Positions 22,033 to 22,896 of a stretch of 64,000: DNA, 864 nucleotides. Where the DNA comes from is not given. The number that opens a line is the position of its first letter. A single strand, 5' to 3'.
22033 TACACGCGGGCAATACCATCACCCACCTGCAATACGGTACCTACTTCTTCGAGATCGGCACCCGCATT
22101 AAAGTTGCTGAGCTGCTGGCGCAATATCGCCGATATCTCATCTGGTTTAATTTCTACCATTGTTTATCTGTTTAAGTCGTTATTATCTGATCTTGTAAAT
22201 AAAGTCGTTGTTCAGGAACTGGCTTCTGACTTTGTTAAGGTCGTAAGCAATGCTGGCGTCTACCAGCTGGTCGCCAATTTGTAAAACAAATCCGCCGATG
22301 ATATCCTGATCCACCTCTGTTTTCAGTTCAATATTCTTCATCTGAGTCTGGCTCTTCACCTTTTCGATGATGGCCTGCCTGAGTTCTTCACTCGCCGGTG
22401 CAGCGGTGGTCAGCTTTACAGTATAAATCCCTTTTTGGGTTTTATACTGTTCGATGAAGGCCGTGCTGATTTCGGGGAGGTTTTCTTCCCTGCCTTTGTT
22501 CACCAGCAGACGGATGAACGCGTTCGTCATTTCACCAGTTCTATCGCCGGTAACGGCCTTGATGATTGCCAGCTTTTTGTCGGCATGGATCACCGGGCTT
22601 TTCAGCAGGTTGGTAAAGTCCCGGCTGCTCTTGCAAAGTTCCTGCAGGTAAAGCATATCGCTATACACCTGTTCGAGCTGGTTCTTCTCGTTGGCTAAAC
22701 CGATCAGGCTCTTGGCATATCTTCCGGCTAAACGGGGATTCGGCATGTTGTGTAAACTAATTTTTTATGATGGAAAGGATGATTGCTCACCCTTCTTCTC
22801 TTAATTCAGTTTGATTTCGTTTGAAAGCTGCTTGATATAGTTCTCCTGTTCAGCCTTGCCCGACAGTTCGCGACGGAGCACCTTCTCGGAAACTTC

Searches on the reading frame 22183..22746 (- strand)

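Call 12: search_protein_families(library=pfam, proteins=[window:22183-22746:-], max_evalue=0.01)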
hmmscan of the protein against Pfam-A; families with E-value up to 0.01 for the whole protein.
window:22183-22746:- (187 aa): 1 family
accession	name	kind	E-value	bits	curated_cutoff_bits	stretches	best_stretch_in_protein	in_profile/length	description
PF00213.23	OSCP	-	1.3e-45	156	22.3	1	6-176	1-171/172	ATP synthase delta (OSCP) subunit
